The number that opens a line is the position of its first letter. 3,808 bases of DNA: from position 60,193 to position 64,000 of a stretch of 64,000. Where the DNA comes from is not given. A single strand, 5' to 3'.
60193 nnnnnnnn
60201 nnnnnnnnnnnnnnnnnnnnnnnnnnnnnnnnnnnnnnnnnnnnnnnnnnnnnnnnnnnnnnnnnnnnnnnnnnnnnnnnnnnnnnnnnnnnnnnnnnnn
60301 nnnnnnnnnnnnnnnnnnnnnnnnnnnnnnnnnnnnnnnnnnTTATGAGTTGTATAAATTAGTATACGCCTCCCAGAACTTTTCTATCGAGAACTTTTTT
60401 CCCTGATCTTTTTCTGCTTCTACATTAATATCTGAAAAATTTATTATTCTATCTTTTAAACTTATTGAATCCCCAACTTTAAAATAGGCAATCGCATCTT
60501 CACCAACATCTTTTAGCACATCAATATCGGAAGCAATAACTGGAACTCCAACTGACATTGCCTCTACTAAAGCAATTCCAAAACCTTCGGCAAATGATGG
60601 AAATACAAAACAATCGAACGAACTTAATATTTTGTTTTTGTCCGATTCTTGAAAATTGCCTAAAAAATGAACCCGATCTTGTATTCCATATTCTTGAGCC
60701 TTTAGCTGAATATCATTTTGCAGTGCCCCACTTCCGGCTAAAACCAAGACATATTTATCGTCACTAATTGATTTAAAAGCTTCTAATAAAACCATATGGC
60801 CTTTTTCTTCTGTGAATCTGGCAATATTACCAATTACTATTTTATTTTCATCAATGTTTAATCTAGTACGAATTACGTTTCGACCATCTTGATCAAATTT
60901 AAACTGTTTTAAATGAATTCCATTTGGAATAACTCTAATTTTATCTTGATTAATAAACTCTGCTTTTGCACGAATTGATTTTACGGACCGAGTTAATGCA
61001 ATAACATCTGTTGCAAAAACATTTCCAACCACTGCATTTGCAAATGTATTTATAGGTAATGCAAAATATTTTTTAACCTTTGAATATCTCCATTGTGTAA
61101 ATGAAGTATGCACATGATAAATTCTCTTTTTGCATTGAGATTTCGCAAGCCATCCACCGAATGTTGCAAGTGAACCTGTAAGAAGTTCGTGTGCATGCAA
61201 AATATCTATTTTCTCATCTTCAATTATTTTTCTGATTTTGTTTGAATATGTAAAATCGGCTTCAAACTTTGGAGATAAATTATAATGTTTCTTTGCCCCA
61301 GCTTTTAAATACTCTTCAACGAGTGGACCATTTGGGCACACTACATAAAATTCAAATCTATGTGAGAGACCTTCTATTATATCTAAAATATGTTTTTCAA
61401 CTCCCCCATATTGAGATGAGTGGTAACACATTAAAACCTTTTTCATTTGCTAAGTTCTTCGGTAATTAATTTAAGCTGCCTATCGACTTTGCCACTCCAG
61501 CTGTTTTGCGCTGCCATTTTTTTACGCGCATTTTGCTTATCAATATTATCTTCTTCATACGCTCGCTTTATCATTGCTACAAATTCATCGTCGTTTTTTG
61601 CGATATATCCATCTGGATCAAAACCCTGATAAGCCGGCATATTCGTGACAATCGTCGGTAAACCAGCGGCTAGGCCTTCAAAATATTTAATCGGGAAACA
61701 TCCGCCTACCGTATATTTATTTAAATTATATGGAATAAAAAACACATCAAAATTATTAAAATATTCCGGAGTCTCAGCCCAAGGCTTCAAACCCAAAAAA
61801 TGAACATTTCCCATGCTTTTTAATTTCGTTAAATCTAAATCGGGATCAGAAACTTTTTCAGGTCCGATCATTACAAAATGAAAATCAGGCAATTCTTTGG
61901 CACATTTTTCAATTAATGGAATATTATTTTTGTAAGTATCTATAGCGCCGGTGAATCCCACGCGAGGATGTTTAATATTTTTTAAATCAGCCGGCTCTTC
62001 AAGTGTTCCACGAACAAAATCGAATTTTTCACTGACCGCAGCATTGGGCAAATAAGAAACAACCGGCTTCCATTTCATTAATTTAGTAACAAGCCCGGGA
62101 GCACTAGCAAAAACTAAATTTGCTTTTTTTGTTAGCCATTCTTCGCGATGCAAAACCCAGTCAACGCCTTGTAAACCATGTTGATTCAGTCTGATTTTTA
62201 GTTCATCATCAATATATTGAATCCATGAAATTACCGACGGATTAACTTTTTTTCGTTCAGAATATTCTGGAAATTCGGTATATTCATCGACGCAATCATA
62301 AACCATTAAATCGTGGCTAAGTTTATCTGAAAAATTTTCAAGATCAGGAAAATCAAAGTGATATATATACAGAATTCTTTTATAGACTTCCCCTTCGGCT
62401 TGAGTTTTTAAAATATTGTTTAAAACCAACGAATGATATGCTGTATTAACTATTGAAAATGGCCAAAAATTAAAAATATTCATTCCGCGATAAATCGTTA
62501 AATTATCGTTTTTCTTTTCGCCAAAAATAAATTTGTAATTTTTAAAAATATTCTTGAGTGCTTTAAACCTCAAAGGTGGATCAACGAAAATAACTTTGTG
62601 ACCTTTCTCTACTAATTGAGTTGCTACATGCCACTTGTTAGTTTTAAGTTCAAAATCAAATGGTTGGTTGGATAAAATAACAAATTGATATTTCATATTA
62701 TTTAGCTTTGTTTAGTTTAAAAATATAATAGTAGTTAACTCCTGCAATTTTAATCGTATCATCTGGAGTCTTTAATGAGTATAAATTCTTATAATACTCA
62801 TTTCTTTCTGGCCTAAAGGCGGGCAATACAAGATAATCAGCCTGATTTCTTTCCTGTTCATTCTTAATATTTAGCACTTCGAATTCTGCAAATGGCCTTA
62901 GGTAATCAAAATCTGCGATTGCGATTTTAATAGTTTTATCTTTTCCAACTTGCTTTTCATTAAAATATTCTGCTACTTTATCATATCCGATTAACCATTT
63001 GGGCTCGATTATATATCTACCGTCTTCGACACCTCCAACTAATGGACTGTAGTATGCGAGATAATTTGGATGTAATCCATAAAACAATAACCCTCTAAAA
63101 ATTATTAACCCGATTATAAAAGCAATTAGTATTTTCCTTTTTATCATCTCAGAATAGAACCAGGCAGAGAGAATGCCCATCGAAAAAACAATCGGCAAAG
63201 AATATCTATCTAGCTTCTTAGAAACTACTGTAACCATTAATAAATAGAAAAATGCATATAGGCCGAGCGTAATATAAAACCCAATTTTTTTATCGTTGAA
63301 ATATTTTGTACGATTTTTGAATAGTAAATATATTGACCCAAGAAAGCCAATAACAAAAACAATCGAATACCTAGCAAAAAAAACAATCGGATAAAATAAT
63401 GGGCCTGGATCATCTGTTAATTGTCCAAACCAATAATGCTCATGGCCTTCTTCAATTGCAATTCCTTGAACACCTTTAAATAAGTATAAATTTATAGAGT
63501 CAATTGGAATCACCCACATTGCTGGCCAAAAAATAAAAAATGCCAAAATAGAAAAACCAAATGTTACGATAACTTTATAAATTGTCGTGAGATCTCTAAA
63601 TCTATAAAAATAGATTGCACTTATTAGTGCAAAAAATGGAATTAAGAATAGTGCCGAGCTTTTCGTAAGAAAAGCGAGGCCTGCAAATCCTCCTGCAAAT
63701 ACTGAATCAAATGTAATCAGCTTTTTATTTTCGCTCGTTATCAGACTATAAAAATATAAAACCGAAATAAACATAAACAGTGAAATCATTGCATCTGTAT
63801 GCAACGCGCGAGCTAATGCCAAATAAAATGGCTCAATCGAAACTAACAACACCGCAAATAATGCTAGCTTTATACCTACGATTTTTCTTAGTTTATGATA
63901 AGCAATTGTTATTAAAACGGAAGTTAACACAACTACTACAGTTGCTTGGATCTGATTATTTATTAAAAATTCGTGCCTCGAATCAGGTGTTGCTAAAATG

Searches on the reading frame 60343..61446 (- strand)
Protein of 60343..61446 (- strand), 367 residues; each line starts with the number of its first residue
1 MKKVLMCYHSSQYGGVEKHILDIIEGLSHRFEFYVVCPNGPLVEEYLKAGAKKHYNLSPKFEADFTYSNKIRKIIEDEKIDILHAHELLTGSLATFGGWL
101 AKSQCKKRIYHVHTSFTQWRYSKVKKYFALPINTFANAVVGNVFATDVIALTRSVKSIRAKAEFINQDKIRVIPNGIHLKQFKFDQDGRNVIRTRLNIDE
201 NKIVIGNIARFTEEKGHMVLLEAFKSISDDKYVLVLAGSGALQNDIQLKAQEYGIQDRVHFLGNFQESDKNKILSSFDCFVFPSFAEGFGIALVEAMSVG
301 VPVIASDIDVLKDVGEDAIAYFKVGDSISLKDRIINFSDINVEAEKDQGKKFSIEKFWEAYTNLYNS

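Call 3: search_protein_families(library=pfam, proteins=[window:60343-61446:-], max_evalue=0.01)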
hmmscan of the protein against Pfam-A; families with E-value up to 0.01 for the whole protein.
window:60343-61446:- (367 aa): 6 families
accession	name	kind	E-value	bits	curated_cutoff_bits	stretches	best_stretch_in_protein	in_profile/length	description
PF00534.26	Glycos_transf_1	-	1.3e-35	122.9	26.4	1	191-344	4-161/172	Glycosyl transferases group 1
PF13692.12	Glyco_trans_1_4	-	5.3e-27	95.3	27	1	204-336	3-138/142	Glycosyl transferases group 1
PF13439.12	Glyco_transf_4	-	9.6e-22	78.2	28.5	1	13-180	1-169/170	Glycosyltransferase Family 4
PF13579.12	Glyco_trans_4_4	-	1.9e-09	38.5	29.7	1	14-176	1-158/158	Glycosyl transferase 4-like domain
PF13477.12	Glyco_trans_4_2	-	1.1e-05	26.1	23.4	1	17-122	10-117/139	Glycosyl transferase 4-like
PF20706.3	GT4-conflict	-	1.5e-05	24.6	26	1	272-307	277-312/385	Family 4 Glycosyltransferase in conflict systems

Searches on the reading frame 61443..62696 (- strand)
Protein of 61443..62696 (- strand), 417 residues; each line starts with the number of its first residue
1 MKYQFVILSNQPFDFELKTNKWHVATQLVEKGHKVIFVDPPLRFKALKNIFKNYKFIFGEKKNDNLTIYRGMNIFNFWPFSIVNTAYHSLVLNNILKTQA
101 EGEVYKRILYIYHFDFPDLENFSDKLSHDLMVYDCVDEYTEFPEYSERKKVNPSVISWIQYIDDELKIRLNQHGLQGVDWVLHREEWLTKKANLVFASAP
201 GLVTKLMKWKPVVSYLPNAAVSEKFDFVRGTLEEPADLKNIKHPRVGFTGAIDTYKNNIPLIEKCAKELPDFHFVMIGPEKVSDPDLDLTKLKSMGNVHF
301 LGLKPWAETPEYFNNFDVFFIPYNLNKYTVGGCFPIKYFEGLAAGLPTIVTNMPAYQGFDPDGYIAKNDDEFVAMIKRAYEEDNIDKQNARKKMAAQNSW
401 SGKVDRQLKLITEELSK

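Call 3: search_protein_families(library=pfam, proteins=[window:61443-62696:-], max_evalue=0.01)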
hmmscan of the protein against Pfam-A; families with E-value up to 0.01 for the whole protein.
window:61443-62696:- (417 aa): 3 families
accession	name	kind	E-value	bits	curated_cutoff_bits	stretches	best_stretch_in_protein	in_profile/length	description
PF13692.12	Glyco_trans_1_4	-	2.7e-12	47.6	27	1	244-381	2-141/142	Glycosyl transferases group 1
PF00534.26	Glycos_transf_1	-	2.9e-11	43.7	26.4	1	240-387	12-161/172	Glycosyl transferases group 1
PF13524.12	Glyco_trans_1_2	-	2.3e-06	28.1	25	1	262-400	6-135/144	Glycosyl transferase-like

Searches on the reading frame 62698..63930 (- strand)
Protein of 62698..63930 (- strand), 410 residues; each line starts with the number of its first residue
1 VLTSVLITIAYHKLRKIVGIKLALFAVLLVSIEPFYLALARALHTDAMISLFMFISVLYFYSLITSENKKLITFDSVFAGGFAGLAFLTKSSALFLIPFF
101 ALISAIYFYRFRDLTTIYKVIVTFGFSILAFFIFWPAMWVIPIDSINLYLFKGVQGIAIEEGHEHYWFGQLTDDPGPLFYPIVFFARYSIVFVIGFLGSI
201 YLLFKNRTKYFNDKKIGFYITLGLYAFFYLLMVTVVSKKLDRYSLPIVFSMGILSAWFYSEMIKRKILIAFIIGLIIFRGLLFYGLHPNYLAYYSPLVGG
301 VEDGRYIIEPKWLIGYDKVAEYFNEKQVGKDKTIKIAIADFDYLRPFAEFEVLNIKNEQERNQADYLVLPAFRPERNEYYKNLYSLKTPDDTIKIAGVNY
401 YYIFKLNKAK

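Call 3: search_protein_families(library=pfam, proteins=[window:62698-63930:-], max_evalue=0.01)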
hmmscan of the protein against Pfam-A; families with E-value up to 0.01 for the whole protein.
window:62698-63930:- (410 aa): 1 family
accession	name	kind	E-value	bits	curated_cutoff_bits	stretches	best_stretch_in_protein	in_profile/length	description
PF13231.12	PMT_2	-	2e-08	35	26.1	1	3-135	32-160/160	Dolichyl-phosphate-mannose-protein mannosyltransferase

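Call 4: search_protein_families(library=ncbifam, proteins=[window:62698-63930:-], max_evalue=0.01)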
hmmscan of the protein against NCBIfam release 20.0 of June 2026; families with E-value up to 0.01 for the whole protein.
window:62698-63930:- (410 aa): 1 family
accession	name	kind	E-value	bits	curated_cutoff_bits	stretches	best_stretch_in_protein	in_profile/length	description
TIGR03663.1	TIGR03663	subfamily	0.0028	16.7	126.25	1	3-263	80-340/435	flippase activity-associated protein Agl23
